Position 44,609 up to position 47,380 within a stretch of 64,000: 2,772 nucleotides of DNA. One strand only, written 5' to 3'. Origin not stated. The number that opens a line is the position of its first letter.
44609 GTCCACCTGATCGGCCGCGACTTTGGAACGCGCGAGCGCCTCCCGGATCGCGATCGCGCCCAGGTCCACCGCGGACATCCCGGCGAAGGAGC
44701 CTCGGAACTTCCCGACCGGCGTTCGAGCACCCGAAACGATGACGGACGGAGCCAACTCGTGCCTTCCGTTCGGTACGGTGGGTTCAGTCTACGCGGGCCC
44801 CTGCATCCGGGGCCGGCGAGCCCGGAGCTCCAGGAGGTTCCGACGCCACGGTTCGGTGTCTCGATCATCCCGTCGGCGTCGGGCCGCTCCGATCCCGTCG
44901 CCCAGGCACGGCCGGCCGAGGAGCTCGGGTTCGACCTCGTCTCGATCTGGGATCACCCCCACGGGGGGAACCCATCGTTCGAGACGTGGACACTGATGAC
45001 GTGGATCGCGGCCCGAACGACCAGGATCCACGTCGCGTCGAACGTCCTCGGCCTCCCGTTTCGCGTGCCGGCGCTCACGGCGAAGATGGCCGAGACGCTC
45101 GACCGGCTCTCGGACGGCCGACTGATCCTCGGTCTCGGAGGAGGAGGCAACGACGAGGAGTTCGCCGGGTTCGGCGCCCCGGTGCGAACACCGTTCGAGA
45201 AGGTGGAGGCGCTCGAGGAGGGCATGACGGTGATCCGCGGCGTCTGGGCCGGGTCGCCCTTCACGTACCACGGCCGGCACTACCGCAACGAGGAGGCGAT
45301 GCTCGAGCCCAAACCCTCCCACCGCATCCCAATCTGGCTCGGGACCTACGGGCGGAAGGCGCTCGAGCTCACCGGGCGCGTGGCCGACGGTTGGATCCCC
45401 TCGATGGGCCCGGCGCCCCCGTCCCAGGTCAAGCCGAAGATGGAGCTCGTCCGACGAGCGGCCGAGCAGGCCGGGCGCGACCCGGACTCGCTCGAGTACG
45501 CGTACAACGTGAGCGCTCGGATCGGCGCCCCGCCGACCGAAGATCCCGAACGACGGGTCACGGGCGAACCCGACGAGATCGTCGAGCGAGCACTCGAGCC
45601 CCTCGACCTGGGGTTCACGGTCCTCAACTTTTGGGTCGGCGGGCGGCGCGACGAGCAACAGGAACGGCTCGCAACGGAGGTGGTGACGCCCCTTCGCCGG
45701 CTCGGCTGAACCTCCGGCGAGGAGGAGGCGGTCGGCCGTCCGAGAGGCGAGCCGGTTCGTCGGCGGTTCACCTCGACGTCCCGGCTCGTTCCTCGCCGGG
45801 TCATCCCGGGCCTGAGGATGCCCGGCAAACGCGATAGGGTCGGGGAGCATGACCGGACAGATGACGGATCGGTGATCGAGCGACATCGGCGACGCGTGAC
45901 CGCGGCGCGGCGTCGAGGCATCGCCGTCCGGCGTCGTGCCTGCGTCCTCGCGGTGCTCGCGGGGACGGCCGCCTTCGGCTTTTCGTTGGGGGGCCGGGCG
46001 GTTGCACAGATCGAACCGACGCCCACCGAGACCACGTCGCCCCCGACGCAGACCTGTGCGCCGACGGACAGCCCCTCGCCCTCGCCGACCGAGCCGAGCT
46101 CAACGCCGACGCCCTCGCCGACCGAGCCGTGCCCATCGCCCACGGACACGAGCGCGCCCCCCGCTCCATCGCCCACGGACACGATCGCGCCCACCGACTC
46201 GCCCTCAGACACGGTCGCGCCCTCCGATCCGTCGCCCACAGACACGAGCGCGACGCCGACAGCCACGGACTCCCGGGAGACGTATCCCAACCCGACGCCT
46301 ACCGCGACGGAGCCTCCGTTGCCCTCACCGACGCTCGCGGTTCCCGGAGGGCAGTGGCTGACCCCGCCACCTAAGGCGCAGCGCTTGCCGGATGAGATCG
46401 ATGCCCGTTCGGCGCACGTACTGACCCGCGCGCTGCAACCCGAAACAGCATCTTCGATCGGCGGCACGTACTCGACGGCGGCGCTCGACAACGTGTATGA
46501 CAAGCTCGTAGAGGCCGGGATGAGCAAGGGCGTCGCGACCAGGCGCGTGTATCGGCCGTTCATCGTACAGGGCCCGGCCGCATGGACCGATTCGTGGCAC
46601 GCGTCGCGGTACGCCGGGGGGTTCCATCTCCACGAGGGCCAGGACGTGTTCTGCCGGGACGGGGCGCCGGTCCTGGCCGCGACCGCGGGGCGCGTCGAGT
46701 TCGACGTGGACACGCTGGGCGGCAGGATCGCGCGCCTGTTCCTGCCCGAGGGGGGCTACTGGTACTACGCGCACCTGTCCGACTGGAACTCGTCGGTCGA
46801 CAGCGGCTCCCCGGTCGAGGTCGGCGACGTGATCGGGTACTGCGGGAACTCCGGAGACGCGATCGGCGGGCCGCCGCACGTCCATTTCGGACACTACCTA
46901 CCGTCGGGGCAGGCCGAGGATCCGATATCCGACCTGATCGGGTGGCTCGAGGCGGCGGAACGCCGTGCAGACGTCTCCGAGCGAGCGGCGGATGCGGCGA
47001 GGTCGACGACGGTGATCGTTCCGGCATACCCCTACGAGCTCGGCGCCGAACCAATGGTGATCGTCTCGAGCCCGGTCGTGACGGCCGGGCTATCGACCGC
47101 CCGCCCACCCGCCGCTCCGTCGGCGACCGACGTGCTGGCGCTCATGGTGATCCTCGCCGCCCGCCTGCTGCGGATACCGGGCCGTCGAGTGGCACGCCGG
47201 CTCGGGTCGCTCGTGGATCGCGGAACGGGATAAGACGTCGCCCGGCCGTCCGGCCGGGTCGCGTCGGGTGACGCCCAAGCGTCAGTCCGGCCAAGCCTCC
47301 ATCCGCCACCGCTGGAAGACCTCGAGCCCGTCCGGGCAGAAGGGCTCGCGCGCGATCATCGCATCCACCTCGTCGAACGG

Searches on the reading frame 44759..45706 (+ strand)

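Call 45: search_protein_families(library=pfam, proteins=[window:44759-45706:+], max_evalue=0.0001)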
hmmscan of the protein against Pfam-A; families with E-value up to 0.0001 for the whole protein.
window:44759-45706:+ (316 aa): 1 family
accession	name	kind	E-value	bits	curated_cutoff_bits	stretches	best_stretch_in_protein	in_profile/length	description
PF00296.26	Bac_luciferase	-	1e-54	186.4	27.9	1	45-256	24-231/314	Luciferase-like monooxygenase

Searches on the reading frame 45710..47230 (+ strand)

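Call 45: search_protein_families(library=pfam, proteins=[window:45710-47230:+], max_evalue=0.0001)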
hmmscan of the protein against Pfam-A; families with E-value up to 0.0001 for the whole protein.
window:45710-47230:+ (507 aa): 1 family
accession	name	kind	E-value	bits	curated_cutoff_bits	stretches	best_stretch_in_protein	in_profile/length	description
PF01551.29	Peptidase_M23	-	8.5e-14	52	28.7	1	307-396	2-88/96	Peptidase family M23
